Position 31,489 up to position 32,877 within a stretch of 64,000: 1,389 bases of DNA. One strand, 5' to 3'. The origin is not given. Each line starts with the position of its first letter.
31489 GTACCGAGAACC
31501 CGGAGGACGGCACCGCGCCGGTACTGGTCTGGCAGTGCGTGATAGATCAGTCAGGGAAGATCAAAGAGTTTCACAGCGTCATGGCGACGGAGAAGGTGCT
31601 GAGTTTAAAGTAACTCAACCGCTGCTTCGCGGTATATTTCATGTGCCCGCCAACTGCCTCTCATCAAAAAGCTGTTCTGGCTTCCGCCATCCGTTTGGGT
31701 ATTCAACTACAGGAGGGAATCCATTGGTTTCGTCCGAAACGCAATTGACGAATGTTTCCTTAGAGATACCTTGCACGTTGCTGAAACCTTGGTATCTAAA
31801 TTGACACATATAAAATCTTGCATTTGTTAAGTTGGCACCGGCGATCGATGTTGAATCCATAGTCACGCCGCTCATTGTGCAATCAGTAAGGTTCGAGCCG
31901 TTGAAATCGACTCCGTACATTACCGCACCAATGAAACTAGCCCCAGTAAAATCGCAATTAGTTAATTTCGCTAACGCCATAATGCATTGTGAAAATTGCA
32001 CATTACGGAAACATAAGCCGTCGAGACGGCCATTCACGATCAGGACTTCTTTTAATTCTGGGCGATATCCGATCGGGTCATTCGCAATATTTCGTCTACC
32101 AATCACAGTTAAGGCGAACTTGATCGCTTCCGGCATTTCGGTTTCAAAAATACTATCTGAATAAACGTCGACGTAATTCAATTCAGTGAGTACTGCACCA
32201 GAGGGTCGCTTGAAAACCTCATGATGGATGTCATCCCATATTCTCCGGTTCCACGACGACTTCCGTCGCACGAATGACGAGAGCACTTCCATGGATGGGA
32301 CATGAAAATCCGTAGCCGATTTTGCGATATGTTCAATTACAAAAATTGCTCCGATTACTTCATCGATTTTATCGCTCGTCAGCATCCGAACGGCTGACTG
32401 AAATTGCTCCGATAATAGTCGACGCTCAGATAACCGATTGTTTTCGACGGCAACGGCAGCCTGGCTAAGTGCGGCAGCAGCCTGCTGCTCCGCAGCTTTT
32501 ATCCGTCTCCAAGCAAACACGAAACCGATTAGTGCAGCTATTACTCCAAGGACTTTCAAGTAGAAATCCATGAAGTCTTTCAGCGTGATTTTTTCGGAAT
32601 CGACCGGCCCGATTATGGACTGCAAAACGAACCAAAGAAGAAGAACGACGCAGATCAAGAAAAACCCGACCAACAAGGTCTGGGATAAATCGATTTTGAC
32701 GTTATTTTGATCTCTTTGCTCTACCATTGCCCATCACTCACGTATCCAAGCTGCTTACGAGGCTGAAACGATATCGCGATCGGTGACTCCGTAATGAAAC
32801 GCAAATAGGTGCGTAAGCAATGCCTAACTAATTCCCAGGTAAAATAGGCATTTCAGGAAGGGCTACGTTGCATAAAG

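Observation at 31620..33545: Low-GC island of about 2 kb encoding a membrane pentapeptide-repeat protein and two small unknown ORFs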

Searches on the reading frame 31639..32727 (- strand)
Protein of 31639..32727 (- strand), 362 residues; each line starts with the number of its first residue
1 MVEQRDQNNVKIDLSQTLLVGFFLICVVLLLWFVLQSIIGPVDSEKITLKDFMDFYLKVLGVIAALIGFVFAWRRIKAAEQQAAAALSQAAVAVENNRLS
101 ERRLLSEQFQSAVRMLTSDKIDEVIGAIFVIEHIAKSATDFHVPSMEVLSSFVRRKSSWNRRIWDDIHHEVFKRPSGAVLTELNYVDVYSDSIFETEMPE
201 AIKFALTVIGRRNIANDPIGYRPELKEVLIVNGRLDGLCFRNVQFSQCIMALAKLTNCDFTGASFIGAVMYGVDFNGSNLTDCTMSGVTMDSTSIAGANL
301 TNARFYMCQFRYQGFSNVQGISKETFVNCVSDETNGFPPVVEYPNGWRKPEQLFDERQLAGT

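Call 4: search_protein_families(library=pfam, proteins=[window:31639-32727:-], max_evalue=1)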
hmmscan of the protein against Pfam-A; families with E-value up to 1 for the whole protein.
window:31639-32727:- (362 aa): 5 families
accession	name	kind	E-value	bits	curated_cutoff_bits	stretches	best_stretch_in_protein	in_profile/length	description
PF00805.28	Pentapeptide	-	9.3e-14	51.1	20.2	2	239-277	2-40/40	Pentapeptide repeats (8 copies)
PF13599.13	Pentapeptide_4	-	5.4e-11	42.8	38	2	258-328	1-70/78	Pentapeptide repeat region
PF13576.12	Pentapeptide_3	-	1.8e-10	41.3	27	2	245-289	1-48/48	Pentapeptide repeats (9 copies)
PF23894.2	LD_SV2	-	0.06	14.1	29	2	235-289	37-91/92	SV2A/B/C luminal domain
PF06716.16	MP_p6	-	0.2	12.1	22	1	17-39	14-36/54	Movement protein p6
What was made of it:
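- On Pentapeptide repeat proteins (PF00805): call 4: PF00805 at 51.1 bits (cutoff 20.2); PF13599 and PF13576 are also above their cutoffs
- Checked: It has Pfam pentapeptide repeats at about residues 235-330 (PF00805, E 9e-14, call 4).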

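Call 5: search_protein_families(library=padloc, proteins=[window:31639-32727:-], max_evalue=1)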
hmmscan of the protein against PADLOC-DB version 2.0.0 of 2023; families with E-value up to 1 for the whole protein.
window:31639-32727:- (362 aa): 0 families
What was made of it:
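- There are no PADLOC hits (call 5).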

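Call 6: search_protein_families(library=ncbifam, proteins=[window:31639-32727:-], max_evalue=1)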
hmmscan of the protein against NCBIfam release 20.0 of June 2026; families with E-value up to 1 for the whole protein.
window:31639-32727:- (362 aa): 15 families
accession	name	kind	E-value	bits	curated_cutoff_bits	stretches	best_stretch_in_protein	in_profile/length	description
NF047416.1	penta_HetL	equivalog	1.2e-05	24.9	260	1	224-306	19-101/218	heterocyst differentiation pentapeptide repeat protein HetL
NF011744.0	PRK15197.1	equivalog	4.5e-05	22.8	274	1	224-303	185-270/291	SPI-2 type III secretion system effector PipB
NF011743.0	PRK15196.1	equivalog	6.4e-05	22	354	1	246-309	180-243/350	type III secretion system effector PipB2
NF033086.2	penta_rpt_Qnr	equivalog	0.00032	20.5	240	1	233-331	10-103/211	Qnr family pentapeptide repeat protein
NF000071.4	penta_rpt_QnrA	exception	0.0004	20.2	450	1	239-318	22-102/218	QnrA family quinolone resistance pentapeptide repeat protein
NF000421.1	penta_rpt_QnrVC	exception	0.0013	18.7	460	1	235-331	18-109/218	QnrVC family quinolone resistance pentapeptide repeat protein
NF038182.1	penta_rpt_SmQnr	exception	0.0018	18.1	460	1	253-307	145-199/215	SmQnr family pentapeptide repeat protein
NF051894.1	anti_phage_HalA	equivalog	0.0024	17.1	250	2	238-290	72-124/338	anti-phage Hailong system effector protein HalA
NF011904.1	PRK15377.1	subfamily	0.0071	14.8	500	1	255-328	16-89/606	type III secretion system effector HECT-type E3 ubiquitin transferase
NF052603.1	penta_Alr5209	equivalog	0.0092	16.1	125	1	245-305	15-75/113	Alr5209 family pentapeptide repeat protein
NF000349.1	mfpA_AE000516.2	equivalog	0.012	15.5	360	1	235-312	9-81/183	pentapeptide repeat protein MfpA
NF000056.3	penta_rpt_QnrS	exception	0.016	14.9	460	1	236-305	60-129/218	QnrS family quinolone resistance pentapeptide repeat protein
NF000139.2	penta_rpt_QnrD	exception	0.042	13.8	425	1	253-323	18-84/214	QnrD family quinolone resistance pentapeptide repeat protein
NF012152.0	penta_rpt_QnrC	exception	0.081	12.9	500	1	254-305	133-184/221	QnrC family quinolone resistance pentapeptide repeat protein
NF012151.0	penta_rpt_QnrAS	exception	0.13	12.3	490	1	228-305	47-129/218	QnrAS family quinolone resistance pentapeptide repeat protein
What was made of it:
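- No known TA family matches either protein (calls 4, 5, 6).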

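Call 8: find_homologous_proteins(query=window:31639-32727:-, max_evalue=0.001)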
Query window:31639-32727:- (362 aa): 55 proteins with E <= 0.001 among 4720 candidates.
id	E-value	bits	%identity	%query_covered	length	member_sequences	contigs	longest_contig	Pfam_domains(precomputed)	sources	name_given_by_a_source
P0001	5.4e-240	813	100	100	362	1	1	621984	PF13576.13,PF13599.14,PF00805.29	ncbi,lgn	-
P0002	4.3e-18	84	29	81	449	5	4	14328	PF13576.13,PF13599.14,PF00805.29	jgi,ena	-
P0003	4.9e-18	83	26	81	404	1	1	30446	PF13576.13,PF13599.14,PF00805.29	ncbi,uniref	ncbi:MAG: pentapeptide repeat-containing protein [Coleofasciculus chthonoplastes F3-SA18-01]|uniref:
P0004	9.8e-17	79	28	79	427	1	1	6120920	PF13576.13,PF13599.14,PF00805.29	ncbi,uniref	ncbi:pentapeptide repeat-containing protein [Lyngbya aestuarii]|uniref:pentapeptide repeat-containin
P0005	5.7e-16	77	25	63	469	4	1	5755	PF13576.13,PF13599.14,PF00805.29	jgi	jgi:uncharacterized protein YjbI with pentapeptide repeats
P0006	1.5e-15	75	23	67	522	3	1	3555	PF13576.13,PF13599.14,PF00805.29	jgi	jgi:uncharacterized protein YjbI with pentapeptide repeats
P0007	3.6e-15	74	27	71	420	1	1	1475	PF13576.13,PF13599.14,PF00805.29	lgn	-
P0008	6.4e-15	73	27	59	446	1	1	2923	PF13576.13,PF13599.14,PF00805.29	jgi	jgi:uncharacterized protein YjbI with pentapeptide repeats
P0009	1.8e-14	72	26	78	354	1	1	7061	PF13576.13,PF13599.14,PF00805.29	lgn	-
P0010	6.3e-14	70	24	57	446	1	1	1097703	PF13576.13,PF13599.14,PF00805.29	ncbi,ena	-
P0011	5.2e-13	67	25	92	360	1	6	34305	PF13576.13,PF13599.14,PF00805.29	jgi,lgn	jgi:hypothetical protein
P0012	1.6e-12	65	27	69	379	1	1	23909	PF13576.13,PF13599.14,PF00805.29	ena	-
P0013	2.6e-12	65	27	64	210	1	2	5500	PF13599.14,PF00805.29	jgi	-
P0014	4.3e-12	64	28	59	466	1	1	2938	PF13576.13,PF13599.14,PF00805.29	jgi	jgi:uncharacterized protein YjbI with pentapeptide repeats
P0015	4.6e-12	64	26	71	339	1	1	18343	PF13576.13,PF13599.14,PF00805.29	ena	-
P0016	4.9e-12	64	26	80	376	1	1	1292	PF13576.13,PF13599.14,PF00805.29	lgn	-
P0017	5.6e-12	64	29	57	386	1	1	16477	PF13576.13,PF13599.14,PF00805.29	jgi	jgi:uncharacterized protein YjbI with pentapeptide repeats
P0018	1.4e-11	62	23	62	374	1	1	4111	PF13576.13,PF13599.14,PF00805.29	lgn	-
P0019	4.8e-11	60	32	29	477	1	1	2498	PF13576.13,PF13599.14,PF00805.29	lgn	-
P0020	1.0e-10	59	30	57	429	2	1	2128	PF13576.13,PF13599.14,PF00805.29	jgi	jgi:uncharacterized protein YjbI with pentapeptide repeats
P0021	2.7e-10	58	24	83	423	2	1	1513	PF13576.13,PF13599.14,PF00805.29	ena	-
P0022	1.3e-9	56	29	57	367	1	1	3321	PF13576.13,PF13599.14,PF00805.29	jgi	jgi:hypothetical protein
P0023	1.4e-9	56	24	60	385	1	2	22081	PF13576.13,PF13599.14,PF00805.29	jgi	jgi:uncharacterized protein YjbI with pentapeptide repeats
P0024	2.4e-9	55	32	19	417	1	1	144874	PF13576.13,PF13599.14,PF00805.29,PF25296.2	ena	-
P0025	3.6e-9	54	36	20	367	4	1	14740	PF13576.13,PF13599.14,PF00805.29,PF25296.2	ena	-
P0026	2.7e-8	51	24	82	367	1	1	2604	PF13576.13,PF13599.14,PF00805.29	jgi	jgi:hypothetical protein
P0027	1.2e-7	49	26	69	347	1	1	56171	PF13576.13,PF13599.14,PF00805.29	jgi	jgi:Pentapeptide repeats (8 copies)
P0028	1.7e-7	49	25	57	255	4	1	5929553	PF13576.13,PF13599.14,PF00805.29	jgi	jgi:hypothetical protein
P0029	2.0e-7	49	25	56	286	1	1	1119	PF13576.13,PF13599.14,PF00805.29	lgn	-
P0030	2.3e-7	48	25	68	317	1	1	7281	PF13576.13,PF13599.14,PF00805.29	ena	-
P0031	2.5e-7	48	31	24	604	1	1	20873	PF13576.13,PF13599.14,PF00805.29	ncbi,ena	-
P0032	3.2e-7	48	23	72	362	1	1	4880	PF13576.13,PF13599.14,PF00805.29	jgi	jgi:hypothetical protein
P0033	4.7e-7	47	21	46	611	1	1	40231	PF13576.13,PF13599.14,PF00805.29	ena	-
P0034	5.0e-7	47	22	60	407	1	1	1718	PF13576.13,PF13599.14,PF00805.29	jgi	jgi:uncharacterized protein YjbI with pentapeptide repeats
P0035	6.1e-7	47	25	65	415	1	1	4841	PF13576.13,PF13599.14,PF00805.29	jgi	-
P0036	6.8e-7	47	26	73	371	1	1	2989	PF13576.13,PF13599.14,PF00805.29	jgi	jgi:hypothetical protein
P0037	1.2e-6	46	26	90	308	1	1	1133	PF13576.13,PF00805.29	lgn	-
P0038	2.4e-6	45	22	86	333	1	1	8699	PF00805.29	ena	-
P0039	3.9e-6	44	26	65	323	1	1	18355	PF13576.13,PF13599.14,PF00805.29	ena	-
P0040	9.0e-6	43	24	63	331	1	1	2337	PF13576.13,PF13599.14,PF00805.29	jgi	jgi:hypothetical protein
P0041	9.7e-6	43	33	13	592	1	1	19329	PF13576.13,PF13599.14,PF00805.29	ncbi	-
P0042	1.1e-5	43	25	71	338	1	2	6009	PF13576.13,PF13599.14,PF00805.29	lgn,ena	-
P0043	1.8e-5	42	29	25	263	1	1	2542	PF13576.13,PF13599.14,PF00805.29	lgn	-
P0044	5.2e-5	41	43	12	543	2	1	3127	PF13576.13,PF13599.14,PF00805.29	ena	-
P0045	6.3e-5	40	36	14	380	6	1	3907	PF13576.13,PF13599.14,PF00805.29,PF25296.2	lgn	-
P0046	6.9e-5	40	22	62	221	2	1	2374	PF13576.13,PF13599.14,PF00805.29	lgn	-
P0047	7.4e-5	40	32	22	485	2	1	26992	PF13576.13,PF13599.14,PF00805.29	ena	-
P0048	1.1e-4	40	25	43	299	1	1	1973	PF13576.13,PF13599.14,PF00805.29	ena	-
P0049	1.7e-4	39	33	19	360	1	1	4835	PF13576.13,PF13599.14,PF00805.29,PF25296.2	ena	-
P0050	2.3e-4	38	31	27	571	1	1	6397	PF13576.13,PF13599.14,PF00805.29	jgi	jgi:uncharacterized protein YjbI with pentapeptide repeats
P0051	2.9e-4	38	26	28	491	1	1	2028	PF13576.13,PF13599.14,PF00805.29,PF25296.2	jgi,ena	-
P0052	3.0e-4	38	25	25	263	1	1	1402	PF13576.13,PF13599.14,PF00805.29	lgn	-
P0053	4.2e-4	38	25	80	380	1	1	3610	PF13576.13,PF13599.14,PF00805.29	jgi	jgi:hypothetical protein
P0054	4.2e-4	38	28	30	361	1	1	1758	PF00226.37,PF13576.13,PF13414.13,PF00515.35,PF13599.14,PF00805.29,PF07719.24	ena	-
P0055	4.9e-4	37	37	16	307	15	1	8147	PF13576.13,PF13599.14,PF00805.29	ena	-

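Call 9: search_protein_families(library=phrogs, proteins=[window:31639-32727:-], max_evalue=1)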
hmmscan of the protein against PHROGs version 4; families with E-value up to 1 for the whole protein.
window:31639-32727:- (362 aa): 12 families
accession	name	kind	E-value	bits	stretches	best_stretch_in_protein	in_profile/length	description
phrog_12514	-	unknown function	4.1e-09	37.2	1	240-305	176-241/287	-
phrog_923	-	unknown function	4.2e-05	22.5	1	232-315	796-881/990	-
phrog_26297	-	unknown function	9e-05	23.9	1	234-266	15-47/93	-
phrog_30240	-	unknown function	0.00012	22.1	1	241-306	186-251/438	-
phrog_15350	-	unknown function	0.00068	19.6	1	242-317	193-268/494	-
phrog_7713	-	unknown function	0.0024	18.6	1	253-307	30-92/103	-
phrog_29257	-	unknown function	0.0089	16.5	1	230-310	146-225/358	-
phrog_31265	-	unknown function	0.0093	16.9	1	235-304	81-150/264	-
phrog_10115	-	unknown function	0.16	12.8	1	90-172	16-99/178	-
phrog_32239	-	unknown function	0.22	12.6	1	23-102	15-96/116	-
phrog_7653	-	unknown function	0.26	10.5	1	256-318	204-266/782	-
phrog_24530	-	unknown function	0.9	9.4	0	255-312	82-139/365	-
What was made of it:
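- On Type II toxin-antitoxin system: calls 4, 5, 6 and 9: no family hit.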

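Call 10: find_encoding_contigs(protein=P0001, flank=6000, max_places=4)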
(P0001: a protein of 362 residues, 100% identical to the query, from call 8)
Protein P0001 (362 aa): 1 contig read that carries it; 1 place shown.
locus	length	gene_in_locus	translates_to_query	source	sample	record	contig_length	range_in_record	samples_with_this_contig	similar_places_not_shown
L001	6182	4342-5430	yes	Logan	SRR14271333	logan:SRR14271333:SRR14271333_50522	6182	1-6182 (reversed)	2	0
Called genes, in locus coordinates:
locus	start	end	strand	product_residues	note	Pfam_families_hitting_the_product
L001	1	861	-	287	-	?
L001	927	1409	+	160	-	PF01967:MoaC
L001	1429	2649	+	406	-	PF00990:GGDEF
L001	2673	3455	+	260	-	PF13483:Lactamase_B_3 (weak)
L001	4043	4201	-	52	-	-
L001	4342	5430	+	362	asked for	PF13576:Pentapeptide_3 (weak), PF00805:Pentapeptide, PF13599:Pentapeptide_4, PF00805:Pentapeptide (weak)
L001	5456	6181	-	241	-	?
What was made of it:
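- Public gene calls on the same DNA omit them (call 10).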

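Call 23: find_encoding_contigs(protein=P0002, flank=4000, max_places=3)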
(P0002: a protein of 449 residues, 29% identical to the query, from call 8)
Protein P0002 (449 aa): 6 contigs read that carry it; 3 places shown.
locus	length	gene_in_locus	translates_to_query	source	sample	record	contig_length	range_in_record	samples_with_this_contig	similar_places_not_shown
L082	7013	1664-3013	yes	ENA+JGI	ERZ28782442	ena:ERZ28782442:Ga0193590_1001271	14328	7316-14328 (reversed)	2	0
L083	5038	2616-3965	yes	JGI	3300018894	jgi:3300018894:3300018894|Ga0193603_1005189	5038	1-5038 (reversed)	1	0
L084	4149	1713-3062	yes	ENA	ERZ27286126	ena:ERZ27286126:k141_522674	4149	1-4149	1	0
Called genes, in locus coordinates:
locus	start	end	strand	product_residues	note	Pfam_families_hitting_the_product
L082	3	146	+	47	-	?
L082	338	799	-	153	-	PF10387:DUF2442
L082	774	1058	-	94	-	PF13711:DUF4160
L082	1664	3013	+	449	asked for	PF00805:Pentapeptide (weak), PF13576:Pentapeptide_3 (faint), PF00805:Pentapeptide, PF13599:Pentapeptide_4 (weak), PF00805:Pentapeptide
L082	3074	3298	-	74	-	PF01381:HTH_3, PF12844:HTH_19, PF13443:HTH_26, PF13560:HTH_31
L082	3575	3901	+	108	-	-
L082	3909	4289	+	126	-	-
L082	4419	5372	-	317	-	PF01112:Asparaginase_2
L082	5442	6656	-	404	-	PF01385:OrfB_IS605, PF07282:Cas12f1-like_TNB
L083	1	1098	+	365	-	?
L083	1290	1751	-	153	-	PF10387:DUF2442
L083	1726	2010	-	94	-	PF13711:DUF4160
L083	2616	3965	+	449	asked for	PF00805:Pentapeptide (weak), PF13576:Pentapeptide_3 (faint), PF00805:Pentapeptide, PF13599:Pentapeptide_4 (weak), PF00805:Pentapeptide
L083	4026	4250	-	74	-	PF01381:HTH_3, PF12844:HTH_19, PF13443:HTH_26, PF13560:HTH_31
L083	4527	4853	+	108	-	-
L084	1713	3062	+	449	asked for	PF00805:Pentapeptide (weak), PF13576:Pentapeptide_3 (faint), PF00805:Pentapeptide, PF13599:Pentapeptide_4 (weak), PF00805:Pentapeptide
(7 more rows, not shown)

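Call 24: find_encoding_contigs(protein=P0004, flank=4000, max_places=2)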
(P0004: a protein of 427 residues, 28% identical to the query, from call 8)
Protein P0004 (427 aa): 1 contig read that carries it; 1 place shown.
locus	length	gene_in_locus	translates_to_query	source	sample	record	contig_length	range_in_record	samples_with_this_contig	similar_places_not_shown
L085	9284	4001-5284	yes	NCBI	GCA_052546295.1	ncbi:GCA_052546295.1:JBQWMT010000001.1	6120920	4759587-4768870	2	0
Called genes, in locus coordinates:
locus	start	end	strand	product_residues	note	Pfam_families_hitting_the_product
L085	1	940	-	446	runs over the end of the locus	PF01523:PmbA_TldD_1st, PF19290:PmbA_TldD_2nd, PF19289:PmbA_TldD_3rd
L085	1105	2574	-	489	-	PF01523:PmbA_TldD_1st (weak), PF19290:PmbA_TldD_2nd (weak), PF19289:PmbA_TldD_3rd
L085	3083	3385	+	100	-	PF09907:HigB_toxin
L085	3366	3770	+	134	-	-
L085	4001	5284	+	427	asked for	PF00805:Pentapeptide, PF13576:Pentapeptide_3 (faint), PF13599:Pentapeptide_4, PF00805:Pentapeptide, PF13599:Pentapeptide_4, PF00805:Pentapeptide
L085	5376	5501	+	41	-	-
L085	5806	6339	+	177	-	PF04116:FA_hydroxylase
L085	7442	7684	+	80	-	PF11332:DUF3134 (weak)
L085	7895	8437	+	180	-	PF03734:YkuD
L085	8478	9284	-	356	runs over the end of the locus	PF03033:Glyco_transf_28, PF13579:Glyco_trans_4_4 (faint), PF04101:Glyco_tran_28_C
